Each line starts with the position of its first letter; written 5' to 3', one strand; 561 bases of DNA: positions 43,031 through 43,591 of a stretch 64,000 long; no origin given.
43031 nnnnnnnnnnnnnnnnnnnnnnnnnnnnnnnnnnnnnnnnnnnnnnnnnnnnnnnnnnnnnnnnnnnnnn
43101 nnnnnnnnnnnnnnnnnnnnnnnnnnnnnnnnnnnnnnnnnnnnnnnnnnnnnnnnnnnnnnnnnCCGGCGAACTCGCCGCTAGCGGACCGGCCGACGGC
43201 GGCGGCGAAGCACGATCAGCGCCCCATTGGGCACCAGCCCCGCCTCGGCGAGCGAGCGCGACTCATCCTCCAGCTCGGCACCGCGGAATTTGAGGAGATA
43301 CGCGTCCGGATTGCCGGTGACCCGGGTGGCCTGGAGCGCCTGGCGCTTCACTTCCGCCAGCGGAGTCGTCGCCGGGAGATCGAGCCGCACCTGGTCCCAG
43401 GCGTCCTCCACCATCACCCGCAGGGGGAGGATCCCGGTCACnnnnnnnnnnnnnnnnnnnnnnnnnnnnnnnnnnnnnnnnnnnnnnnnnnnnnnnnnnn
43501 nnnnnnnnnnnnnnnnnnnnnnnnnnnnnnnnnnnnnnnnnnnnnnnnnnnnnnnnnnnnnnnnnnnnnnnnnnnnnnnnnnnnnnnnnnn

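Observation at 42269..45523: Coupled operon around a ubiquitin-fold protein that lacks a Gly-Gly terminus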

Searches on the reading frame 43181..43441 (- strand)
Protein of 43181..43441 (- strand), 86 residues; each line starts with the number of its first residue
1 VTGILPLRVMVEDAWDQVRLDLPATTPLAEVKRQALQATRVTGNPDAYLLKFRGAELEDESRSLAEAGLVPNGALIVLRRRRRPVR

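Call 3: search_protein_families(library=pfam, proteins=[window:43181-43441:-], max_evalue=1)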
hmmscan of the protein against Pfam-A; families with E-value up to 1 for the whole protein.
window:43181-43441:- (86 aa): 4 families
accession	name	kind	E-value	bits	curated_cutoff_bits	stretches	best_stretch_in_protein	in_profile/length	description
PF08817.16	YukD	-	0.00032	21.9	27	1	8-78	3-76/76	WXG100 protein secretion system (Wss), protein YukD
PF11470.14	TUG-UBL1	-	0.0044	17.6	23.3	1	17-75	7-63/65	TUG ubiquitin-like domain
PF10790.15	DUF2604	-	0.013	16.3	25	1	18-78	17-77/85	Protein of Unknown function (DUF2604)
PF00789.26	UBX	-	0.079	13.6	21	1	46-77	45-80/82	UBX domain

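Call 5: find_homologous_proteins(query=window:43181-43441:-, max_evalue=0.001)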
Query window:43181-43441:- (86 aa): 1130 proteins with E <= 0.001 among 1132 candidates; the best 120 are listed.
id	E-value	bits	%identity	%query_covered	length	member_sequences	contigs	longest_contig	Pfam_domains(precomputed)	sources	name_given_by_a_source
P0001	1.8e-47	176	100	100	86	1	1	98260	-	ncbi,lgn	-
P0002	3.3e-44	166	94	100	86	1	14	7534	-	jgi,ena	jgi:hypothetical protein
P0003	4.3e-44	165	93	100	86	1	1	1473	-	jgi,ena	jgi:hypothetical protein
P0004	4.6e-44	165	95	85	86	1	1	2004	-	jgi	jgi:hypothetical protein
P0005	6.4e-44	165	93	100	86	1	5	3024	-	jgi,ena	jgi:hypothetical protein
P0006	8.6e-44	164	93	100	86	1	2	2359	-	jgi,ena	jgi:hypothetical protein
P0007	9.2e-44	164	93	100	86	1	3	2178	-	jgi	jgi:hypothetical protein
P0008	1.1e-43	164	94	100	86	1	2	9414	-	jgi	jgi:hypothetical protein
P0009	1.1e-43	164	92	100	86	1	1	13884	-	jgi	jgi:hypothetical protein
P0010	1.4e-43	164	93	100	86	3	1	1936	-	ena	-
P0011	1.8e-43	163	92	100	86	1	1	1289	-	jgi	jgi:hypothetical protein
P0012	1.9e-43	163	92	100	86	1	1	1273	-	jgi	jgi:hypothetical protein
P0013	2.3e-43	163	91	100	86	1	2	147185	-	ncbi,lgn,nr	ncbi:MAG TPA: hypothetical protein VHR41_04070 [Gemmatimonadales bacterium]|nr:hypothetical protein 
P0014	2.7e-43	163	92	100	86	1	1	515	-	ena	-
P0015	3.1e-43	163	92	100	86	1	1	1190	-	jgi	jgi:hypothetical protein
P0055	9.9e-39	148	81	100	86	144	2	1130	-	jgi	jgi:hypothetical protein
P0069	1.5e-37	145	83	100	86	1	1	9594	PF08817.17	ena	-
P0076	5.8e-37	143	81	100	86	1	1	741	PF08817.17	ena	-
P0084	1.5e-36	141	79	88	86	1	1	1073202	-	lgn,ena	-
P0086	1.7e-36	141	79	88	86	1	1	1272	PF08817.17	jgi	-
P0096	6.9e-36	139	78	88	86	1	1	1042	PF08817.17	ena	-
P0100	7.9e-36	139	76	88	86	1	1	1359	PF08817.17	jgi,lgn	jgi:hypothetical protein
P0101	9.0e-36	139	78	100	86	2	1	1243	PF08817.17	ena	-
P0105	1.2e-35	138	79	100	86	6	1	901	PF08817.17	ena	-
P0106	1.3e-35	138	76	88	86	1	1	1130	-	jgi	jgi:hypothetical protein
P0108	1.6e-35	138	79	100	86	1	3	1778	PF08817.17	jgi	jgi:hypothetical protein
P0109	1.7e-35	138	77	100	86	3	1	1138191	-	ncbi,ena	-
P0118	4.2e-35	137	78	100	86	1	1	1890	PF08817.17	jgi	jgi:hypothetical protein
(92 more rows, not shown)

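Call 6: search_protein_families(library=ncbifam, proteins=[window:43181-43441:-], max_evalue=0.1)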
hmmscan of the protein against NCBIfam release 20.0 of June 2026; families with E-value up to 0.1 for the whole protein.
window:43181-43441:- (86 aa): 1 family
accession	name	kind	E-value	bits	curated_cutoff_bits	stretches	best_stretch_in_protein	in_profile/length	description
TIGR03920.1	T7SS_EccD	equivalog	0.057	12.2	94.95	1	10-83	4-82/455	type VII secretion integral membrane protein EccD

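Call 7: find_encoding_contigs(protein=P0084, flank=8000, max_places=3)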
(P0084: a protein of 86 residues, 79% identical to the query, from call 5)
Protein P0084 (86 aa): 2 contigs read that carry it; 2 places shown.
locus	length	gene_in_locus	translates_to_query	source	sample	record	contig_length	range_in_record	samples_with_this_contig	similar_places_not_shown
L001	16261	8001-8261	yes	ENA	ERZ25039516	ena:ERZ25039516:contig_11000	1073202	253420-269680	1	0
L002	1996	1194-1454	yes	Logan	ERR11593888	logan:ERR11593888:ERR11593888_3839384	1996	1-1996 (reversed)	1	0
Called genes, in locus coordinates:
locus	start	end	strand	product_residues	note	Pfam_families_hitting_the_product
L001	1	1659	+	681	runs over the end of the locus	PF00709:Adenylsucc_synt, PF00890:FAD_binding_2 (faint), PF01266:DAO (faint), PF03486:HI0933_like (faint), PF07992:Pyr_redox_2, PF13738:Pyr_redox_3, PF13434:Lys_Orn_oxgnase (weak)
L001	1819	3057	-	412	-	PF01966:HD (weak), PF13487:HD_5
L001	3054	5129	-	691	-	PF13646:HEAT_2 (faint)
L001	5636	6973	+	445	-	PF00587:tRNA-synt_2b, PF03129:HGTP_anticodon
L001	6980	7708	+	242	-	PF06262:Zincin_1 (weak)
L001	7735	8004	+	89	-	-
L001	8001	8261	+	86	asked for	-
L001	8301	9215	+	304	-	PF00850:Hist_deacetyl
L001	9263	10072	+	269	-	PF02746:MR_MLE_N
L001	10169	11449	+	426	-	PF17764:PriA_3primeBD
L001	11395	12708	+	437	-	PF18319:Zn_ribbon_PriA, PF00271:Helicase_C, PF18074:PriA_C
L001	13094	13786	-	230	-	PF00593:TonB_dep_Rec_b-barrel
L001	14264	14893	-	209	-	PF07715:Plug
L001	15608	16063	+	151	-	PF21570:ArgZ-like_C_2nd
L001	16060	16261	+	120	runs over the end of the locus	-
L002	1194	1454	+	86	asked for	-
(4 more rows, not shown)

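Call 8: find_encoding_contigs(protein=P0109, flank=8000, max_places=3)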
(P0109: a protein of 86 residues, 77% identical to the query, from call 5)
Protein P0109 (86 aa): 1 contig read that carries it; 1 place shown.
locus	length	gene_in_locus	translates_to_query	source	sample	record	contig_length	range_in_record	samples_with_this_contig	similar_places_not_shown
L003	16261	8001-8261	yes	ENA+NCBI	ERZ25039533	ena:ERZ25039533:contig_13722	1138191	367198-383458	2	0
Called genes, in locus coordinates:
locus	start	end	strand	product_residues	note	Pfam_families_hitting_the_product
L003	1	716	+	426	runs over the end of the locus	PF00709:Adenylsucc_synt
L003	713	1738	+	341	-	PF00070:Pyr_redox (faint), PF00890:FAD_binding_2 (faint), PF01134:GIDA (faint), PF01266:DAO (faint), PF03486:HI0933_like (faint), PF07992:Pyr_redox_2, PF13738:Pyr_redox_3, PF13434:Lys_Orn_oxgnase, +2 more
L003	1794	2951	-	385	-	PF13487:HD_5, PF01966:HD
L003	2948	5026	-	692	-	-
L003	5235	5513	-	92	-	PF05402:PqqD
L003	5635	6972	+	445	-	PF00587:tRNA-synt_2b, PF03129:HGTP_anticodon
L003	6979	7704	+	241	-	-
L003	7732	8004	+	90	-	-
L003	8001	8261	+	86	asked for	-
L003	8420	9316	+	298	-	PF00850:Hist_deacetyl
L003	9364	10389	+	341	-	PF02746:MR_MLE_N, PF13378:MR_MLE_C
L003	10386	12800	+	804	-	PF17764:PriA_3primeBD, PF00270:DEAD, PF04851:ResIII, PF18319:Zn_ribbon_PriA, PF00271:Helicase_C, PF18074:PriA_C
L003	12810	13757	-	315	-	PF00593:TonB_dep_Rec_b-barrel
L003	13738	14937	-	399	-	PF07715:Plug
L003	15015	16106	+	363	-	PF21571:ArgZ-like_C_1st, PF21570:ArgZ-like_C_2nd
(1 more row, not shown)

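Call 14: find_related_loci(query=A1, collection=genome_contigs, flank=8000)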
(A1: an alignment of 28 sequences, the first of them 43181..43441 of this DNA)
Query A1 (86 aa) in genome_contigs; peptide patterns used: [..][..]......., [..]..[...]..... (x = any residue, [..] = any of these).
150 stretches matched a pattern; 100 encode a relative of the query (tblastn E <= 1e-3); the best 80 are kept; 80 distinct loci.
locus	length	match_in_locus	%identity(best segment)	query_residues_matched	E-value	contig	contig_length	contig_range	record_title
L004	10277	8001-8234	87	1-78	7e-41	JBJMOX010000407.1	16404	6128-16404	MAG: Gemmatimonadales bacterium isolate H1_18_all_fractions_conc_3_68_14 k255_7244499, whole genome shotgun sequence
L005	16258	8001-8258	76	1-86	4e-40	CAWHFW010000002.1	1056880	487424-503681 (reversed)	MAG: uncultured Gemmatimonadales bacterium isolate MFD00392.bin.2.68 genome assembly, contig: contig_2047, whole genome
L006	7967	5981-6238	77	1-86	4e-40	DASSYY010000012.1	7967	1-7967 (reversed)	MAG TPA_asm: Gemmatimonadales bacterium isolate SMAG_U693 k141_1345609, whole genome shotgun sequence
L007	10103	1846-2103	80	1-86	1e-39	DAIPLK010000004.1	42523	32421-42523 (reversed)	MAG TPA_asm: Gemmatimonadales bacterium isolate CTOTU26080 NODE_236_length_42523_cov_13.408873, whole genome shotgun seq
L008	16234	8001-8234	82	1-78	2e-39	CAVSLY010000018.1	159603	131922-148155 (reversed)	MAG: uncultured Gemmatimonadales bacterium isolate MFD09206.bin.3.364 genome assembly, contig: contig_40201, whole genom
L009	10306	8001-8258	77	1-86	5e-39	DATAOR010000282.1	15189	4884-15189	MAG TPA_asm: Gemmatimonadales bacterium isolate SMAG_U7050 k141_3056806, whole genome shotgun sequence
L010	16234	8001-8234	79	1-78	8e-38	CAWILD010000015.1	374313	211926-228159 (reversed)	MAG: uncultured Gemmatimonadales bacterium isolate MFD05176.bin.1.238 genome assembly, contig: contig_72490, whole genom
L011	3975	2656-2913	72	1-86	7e-38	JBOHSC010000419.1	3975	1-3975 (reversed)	MAG: Gemmatimonadales bacterium isolate TC-S_metabat2.bin.185_sub k127_5092987, whole genome shotgun sequence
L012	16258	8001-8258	74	1-86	5e-38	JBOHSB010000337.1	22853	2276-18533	MAG: Gemmatimonadales bacterium isolate TC-S_metawrap_bin.265 k127_2449428, whole genome shotgun sequence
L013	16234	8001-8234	78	1-78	3e-37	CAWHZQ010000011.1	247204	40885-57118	MAG: uncultured Gemmatimonadales bacterium isolate MFD08821.bin.2.30 genome assembly, contig: contig_39387, whole genome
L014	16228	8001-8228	79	1-76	6e-37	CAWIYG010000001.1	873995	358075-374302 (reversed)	MAG: uncultured Gemmatimonadales bacterium isolate MFD04935.bin.2.79 genome assembly, contig: contig_2292, whole genome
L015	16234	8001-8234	77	1-78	9e-37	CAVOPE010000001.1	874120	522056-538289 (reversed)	MAG: uncultured Gemmatimonadales bacterium isolate MFD00392.bin.1.345 genome assembly, contig: contig_17557, whole genom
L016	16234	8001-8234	76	1-78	1e-36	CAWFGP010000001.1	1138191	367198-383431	MAG: uncultured Gemmatimonadales bacterium isolate MFD04944.bin.1.216 genome assembly, contig: contig_13722, whole genom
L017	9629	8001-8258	74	1-86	1e-36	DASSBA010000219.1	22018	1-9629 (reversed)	MAG TPA_asm: Gemmatimonadales bacterium isolate SMAG_U882 k141_1761453, whole genome shotgun sequence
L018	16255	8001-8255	73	1-85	3e-36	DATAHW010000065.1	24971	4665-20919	MAG TPA_asm: Gemmatimonadales bacterium isolate SMAG_U6867 k141_2293590, whole genome shotgun sequence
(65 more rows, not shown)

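Call 16: search_protein_representatives(protein=window:43181-43441:-)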
Query: 86 residues. Proteins with E-value up to 0.001 (for the whole library): 168; up to 1e-10: 61; up to 1e-30: 2. The best 150 are listed.
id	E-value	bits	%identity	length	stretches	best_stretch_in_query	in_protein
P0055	3.2e-39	148.3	81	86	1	1-86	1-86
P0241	1.7e-33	130.0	74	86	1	1-86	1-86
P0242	3.1e-27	110.1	65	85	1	4-86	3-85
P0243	8.0e-26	105.6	66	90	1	5-86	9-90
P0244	4.8e-25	103.2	63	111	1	3-86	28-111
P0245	4.1e-24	100.2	60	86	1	1-86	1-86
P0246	4.5e-24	100.1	60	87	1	1-86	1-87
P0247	6.4e-24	99.6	57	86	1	1-86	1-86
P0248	3.1e-23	97.4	60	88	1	2-86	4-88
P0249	5.9e-22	93.4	58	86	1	2-86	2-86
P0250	2.2e-19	85.1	58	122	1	1-86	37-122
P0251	7.7e-19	83.4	59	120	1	3-71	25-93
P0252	1.3e-18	82.7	51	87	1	4-85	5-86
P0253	1.5e-18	82.5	72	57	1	1-57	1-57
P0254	1.6e-18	82.4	71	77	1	1-56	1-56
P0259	7.5e-17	77.1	49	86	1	5-86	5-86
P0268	6.4e-14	67.8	45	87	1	5-86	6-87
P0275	1.9e-13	66.2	44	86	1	1-86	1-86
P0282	8.1e-13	64.3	44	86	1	5-86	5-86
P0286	4.9e-12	61.8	43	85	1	7-85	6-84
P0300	1.0e-10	57.6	42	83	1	8-86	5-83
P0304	3.4e-10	55.9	41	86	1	1-86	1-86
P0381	1.1e-05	41.5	35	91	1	5-85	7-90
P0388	4.3e-05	39.7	37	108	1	5-85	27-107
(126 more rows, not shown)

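Call 20: find_homologous_proteins(query=A3, max_evalue=0.001)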
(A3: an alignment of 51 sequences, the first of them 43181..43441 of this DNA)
Query A3 (51 sequences) (86 aa, profile of the alignment): 1690 proteins with E <= 0.001 among 8000 candidates; the best 120 are listed.
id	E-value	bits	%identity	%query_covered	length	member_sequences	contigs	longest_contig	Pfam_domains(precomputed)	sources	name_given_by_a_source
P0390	2.5e-37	145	43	93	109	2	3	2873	PF08817.17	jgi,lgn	jgi:hypothetical protein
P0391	5.9e-37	144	42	97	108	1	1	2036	-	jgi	jgi:hypothetical protein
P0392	6.1e-37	144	43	97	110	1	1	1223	PF08817.17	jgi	jgi:hypothetical protein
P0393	1.7e-36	142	42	97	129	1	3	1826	PF08817.17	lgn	-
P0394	3.3e-36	141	40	97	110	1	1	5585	-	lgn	-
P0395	6.5e-36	140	45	98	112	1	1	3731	-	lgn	-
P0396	7.5e-36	140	38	99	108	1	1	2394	-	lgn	-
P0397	7.9e-36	140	40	95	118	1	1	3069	-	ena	-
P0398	9.0e-36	140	45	95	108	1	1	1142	-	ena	-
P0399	1.6e-35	139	43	95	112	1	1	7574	PF08817.17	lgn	-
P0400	2.1e-35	139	41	97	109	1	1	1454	-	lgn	-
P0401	2.1e-35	139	45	97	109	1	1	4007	-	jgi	jgi:hypothetical protein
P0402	2.4e-35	139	42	97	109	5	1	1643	-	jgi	jgi:hypothetical protein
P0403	2.4e-35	139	41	99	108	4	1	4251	-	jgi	jgi:hypothetical protein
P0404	2.6e-35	139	41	97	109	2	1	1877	-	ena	-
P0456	3.4e-34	135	40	99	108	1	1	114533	-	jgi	jgi:hypothetical protein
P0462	3.7e-34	135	43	97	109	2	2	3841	PF08817.17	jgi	jgi:hypothetical protein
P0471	4.9e-34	134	42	97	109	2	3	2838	PF10790.16,PF08817.17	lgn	-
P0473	5.1e-34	134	45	97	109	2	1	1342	PF08817.17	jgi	jgi:hypothetical protein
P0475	5.3e-34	134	40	93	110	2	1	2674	PF08817.17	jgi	-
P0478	6.1e-34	134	40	93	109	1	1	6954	PF08817.17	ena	-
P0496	1.1e-33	133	38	93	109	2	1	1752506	-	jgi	-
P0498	1.2e-33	133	43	98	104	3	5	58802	-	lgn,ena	-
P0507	1.5e-33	133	48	95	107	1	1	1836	PF08817.17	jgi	jgi:hypothetical protein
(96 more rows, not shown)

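Call 21: find_encoding_contigs(protein=P0496, flank=8000, max_places=2)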
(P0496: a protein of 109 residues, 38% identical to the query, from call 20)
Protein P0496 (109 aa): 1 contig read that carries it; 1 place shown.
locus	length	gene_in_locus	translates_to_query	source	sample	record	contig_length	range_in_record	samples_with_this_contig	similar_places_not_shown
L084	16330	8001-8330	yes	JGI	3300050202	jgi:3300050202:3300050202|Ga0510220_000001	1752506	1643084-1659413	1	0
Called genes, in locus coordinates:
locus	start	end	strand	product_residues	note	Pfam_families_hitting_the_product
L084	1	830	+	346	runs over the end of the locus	PF02826:2-Hacid_dh_C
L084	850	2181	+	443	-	PF00437:T2SSE, PF13191:AAA_16 (weak)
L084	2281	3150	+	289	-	PF00701:DHDPS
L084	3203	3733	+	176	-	PF04306:DUF456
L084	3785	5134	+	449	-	PF00709:Adenylsucc_synt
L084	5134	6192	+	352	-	PF00890:FAD_binding_2 (weak), PF01134:GIDA (faint), PF01266:DAO (weak), PF07992:Pyr_redox_2, PF12831:FAD_oxidored, PF13450:NAD_binding_8 (weak), PF13738:Pyr_redox_3, PF00070:Pyr_redox, +3 more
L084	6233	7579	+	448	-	PF00587:tRNA-synt_2b, PF03129:HGTP_anticodon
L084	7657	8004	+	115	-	-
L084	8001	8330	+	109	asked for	-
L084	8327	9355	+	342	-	PF20030:bpMoxR, PF00004:AAA (weak), PF07726:AAA_3, PF07728:AAA_5, PF17863:AAA_lid_2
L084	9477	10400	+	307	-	PF01882:DUF58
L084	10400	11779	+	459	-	PF07584:BatA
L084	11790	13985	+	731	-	-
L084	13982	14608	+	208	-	PF13709:DUF4159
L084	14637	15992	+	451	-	-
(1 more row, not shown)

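Call 22: find_encoding_contigs(protein=P0456, flank=8000, max_places=2)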
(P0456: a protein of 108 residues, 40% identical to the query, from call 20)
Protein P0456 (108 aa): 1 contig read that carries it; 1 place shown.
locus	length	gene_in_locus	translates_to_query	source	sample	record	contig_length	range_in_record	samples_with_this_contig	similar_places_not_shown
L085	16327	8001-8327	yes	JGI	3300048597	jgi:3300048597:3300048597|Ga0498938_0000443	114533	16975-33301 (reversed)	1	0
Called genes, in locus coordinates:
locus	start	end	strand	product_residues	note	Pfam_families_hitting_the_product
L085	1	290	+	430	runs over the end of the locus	PF00709:Adenylsucc_synt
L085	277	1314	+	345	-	PF07992:Pyr_redox_2, PF00890:FAD_binding_2 (faint), PF01266:DAO (faint), PF12831:FAD_oxidored (faint), PF13738:Pyr_redox_3, PF13434:Lys_Orn_oxgnase, PF00070:Pyr_redox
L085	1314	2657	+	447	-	PF00587:tRNA-synt_2b, PF03129:HGTP_anticodon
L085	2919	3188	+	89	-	-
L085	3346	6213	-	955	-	PF13620:CarboxypepD_reg, PF13715:CarbopepD_reg_2, PF07715:Plug, PF00593:TonB_dep_Rec_b-barrel, PF14905:OMP_b-brl_3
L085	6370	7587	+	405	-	PF01590:GAF, PF13185:GAF_2, PF13492:GAF_3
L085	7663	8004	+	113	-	-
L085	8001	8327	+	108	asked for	-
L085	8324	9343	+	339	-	PF20030:bpMoxR, PF00004:AAA (weak), PF07726:AAA_3, PF07728:AAA_5, PF17863:AAA_lid_2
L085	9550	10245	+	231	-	PF01882:DUF58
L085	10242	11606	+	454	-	PF07584:BatA (faint)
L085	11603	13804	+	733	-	-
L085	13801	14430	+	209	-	PF13709:DUF4159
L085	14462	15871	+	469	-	-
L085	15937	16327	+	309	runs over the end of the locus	PF00850:Hist_deacetyl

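Call 23: find_encoding_contigs(protein=P0498, flank=8000, max_places=2)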
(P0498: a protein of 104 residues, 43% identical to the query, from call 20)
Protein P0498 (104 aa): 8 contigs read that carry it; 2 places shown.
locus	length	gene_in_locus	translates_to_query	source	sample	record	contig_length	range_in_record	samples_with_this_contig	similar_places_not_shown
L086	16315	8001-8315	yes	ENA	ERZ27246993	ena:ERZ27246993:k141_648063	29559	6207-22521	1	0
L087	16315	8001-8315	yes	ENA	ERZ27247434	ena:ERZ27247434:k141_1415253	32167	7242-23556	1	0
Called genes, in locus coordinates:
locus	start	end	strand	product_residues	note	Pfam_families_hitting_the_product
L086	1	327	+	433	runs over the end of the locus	PF00709:Adenylsucc_synt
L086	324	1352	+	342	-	PF01946:Thi4 (faint), PF00890:FAD_binding_2 (faint), PF01134:GIDA (faint), PF07992:Pyr_redox_2, PF12831:FAD_oxidored (weak), PF13738:Pyr_redox_3, PF13434:Lys_Orn_oxgnase (weak), PF00070:Pyr_redox, +5 more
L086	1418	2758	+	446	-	PF00587:tRNA-synt_2b, PF03129:HGTP_anticodon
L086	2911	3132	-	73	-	-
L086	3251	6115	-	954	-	PF13620:CarboxypepD_reg, PF13715:CarbopepD_reg_2, PF07715:Plug, PF00593:TonB_dep_Rec_b-barrel, PF14905:OMP_b-brl_3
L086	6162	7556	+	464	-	PF01590:GAF, PF13185:GAF_2, PF13492:GAF_3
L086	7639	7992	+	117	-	-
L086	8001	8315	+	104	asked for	-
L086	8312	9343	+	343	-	PF20030:bpMoxR, PF07726:AAA_3, PF07728:AAA_5, PF00004:AAA (weak), PF17863:AAA_lid_2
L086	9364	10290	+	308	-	PF01882:DUF58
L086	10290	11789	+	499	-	PF07584:BatA (weak)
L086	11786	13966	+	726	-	-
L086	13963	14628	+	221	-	PF13709:DUF4159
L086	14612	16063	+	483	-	-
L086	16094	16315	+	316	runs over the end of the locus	PF00850:Hist_deacetyl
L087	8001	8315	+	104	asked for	-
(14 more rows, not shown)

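Call 32: search_solved_structures(query=A5, max_evalue=1, show_alignments=2)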
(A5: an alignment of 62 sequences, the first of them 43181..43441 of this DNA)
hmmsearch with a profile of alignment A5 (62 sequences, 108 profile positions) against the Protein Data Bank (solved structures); distinct sequences matched with E-value up to 1: 37.
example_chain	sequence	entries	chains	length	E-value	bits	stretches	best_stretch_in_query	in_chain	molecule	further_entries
6jh1_D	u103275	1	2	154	8.9e-05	25.6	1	42-103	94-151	Ubiquitin-like protein ISG15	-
9jtc_C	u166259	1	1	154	9.2e-05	25.6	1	42-103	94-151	Ubiquitin-like protein ISG15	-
5zmb_A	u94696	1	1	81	0.0002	24.5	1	24-102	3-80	ubiquintin-like protein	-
9ykv_C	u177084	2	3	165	0.00022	24.3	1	22-100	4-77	Ubiquitin D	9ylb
6oat_B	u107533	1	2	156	0.00048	23.3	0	40-101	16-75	Interferon stimulated gene 17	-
7pyv_C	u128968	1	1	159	0.0011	22.1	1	26-100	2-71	UBD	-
6gf1_A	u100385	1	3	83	0.01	19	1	24-100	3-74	Ubiquitin D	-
9m9g_A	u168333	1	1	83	0.011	18.9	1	37-108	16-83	NMR structure of ProteinMPNN-designed ubiquitin variant R10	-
9lqk_A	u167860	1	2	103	0.016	18.4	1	27-107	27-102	ubiquitin variant R10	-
8tyx_A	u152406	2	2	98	0.045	16.9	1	40-99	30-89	Ubl(BilA)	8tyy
8tyz_B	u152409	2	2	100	0.047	16.9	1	40-99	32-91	Ubl(BilA)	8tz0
9m8w_A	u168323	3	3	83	0.094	15.9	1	27-106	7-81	ProteinMPNN-designed ubiquitin variant R4 | NMR structure ofProteinMPNN-designed ubiquitin variant R4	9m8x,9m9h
2mbe_A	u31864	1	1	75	0.094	15.9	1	33-97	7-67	Ubiquitin D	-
8j0a_A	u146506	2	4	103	0.13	15.4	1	25-106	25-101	Ubiquitin variant R4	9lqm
9e8o_g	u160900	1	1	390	0.19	14.9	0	26-100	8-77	FAT10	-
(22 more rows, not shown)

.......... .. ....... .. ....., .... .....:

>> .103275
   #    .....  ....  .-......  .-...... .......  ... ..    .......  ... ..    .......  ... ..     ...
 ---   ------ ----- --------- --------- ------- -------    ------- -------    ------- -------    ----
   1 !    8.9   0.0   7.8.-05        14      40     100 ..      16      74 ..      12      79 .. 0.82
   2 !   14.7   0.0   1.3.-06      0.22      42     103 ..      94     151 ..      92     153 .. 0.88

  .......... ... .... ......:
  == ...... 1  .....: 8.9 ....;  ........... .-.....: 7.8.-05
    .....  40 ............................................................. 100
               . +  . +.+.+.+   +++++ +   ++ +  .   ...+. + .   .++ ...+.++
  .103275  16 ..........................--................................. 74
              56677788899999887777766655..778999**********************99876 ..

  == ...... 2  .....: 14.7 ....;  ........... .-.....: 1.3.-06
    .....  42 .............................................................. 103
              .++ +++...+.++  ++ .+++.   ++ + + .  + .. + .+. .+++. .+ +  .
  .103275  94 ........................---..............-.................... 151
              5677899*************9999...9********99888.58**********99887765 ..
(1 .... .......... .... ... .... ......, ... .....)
